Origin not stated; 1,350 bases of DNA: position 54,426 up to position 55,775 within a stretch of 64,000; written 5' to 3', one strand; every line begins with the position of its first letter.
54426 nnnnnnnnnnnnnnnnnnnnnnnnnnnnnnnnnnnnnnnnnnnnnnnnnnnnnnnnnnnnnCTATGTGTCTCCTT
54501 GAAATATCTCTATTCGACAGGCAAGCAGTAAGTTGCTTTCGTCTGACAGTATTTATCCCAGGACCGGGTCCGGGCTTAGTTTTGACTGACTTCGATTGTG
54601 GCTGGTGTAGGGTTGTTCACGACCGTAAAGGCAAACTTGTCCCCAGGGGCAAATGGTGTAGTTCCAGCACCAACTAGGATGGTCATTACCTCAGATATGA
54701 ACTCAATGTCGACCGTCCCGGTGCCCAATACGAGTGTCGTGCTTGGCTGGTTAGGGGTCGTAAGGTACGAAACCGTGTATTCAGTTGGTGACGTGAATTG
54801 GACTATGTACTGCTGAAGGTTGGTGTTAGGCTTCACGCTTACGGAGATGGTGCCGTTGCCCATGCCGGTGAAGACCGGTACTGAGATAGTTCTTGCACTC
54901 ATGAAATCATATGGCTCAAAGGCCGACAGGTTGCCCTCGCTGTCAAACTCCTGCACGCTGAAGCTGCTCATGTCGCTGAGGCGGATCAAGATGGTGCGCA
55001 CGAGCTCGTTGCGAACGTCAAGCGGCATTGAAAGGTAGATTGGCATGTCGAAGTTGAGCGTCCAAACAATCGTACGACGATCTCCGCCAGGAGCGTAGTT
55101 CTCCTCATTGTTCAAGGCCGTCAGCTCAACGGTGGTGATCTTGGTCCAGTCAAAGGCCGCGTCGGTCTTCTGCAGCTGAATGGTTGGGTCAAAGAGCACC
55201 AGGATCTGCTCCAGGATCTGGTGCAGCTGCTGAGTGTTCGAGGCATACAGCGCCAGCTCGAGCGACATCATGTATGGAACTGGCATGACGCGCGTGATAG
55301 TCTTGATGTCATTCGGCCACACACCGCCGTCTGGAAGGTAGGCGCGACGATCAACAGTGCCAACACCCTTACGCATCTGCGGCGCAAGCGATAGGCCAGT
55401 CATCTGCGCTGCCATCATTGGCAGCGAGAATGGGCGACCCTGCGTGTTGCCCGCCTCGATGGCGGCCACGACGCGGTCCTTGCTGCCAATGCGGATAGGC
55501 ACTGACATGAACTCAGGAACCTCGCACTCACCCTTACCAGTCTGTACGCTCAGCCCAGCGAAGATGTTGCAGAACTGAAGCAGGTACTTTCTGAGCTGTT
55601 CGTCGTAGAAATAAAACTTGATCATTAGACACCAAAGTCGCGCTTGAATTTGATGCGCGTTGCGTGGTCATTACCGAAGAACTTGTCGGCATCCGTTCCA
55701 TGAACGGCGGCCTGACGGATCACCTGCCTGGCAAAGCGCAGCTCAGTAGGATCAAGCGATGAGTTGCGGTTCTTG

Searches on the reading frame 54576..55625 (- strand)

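Call 10: search_protein_families(library=phrogs, proteins=[window:54576-55625:-], max_evalue=0.001)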
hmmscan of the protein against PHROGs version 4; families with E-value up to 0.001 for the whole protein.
window:54576-55625:- (349 aa): 2 families
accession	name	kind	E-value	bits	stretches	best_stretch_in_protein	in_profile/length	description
phrog_11196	-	tail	1.2e-39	137.6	1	5-220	5-228/441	tail sheath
phrog_227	-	tail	4.1e-37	129.1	1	1-230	1-228/278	tail sheath stabilizer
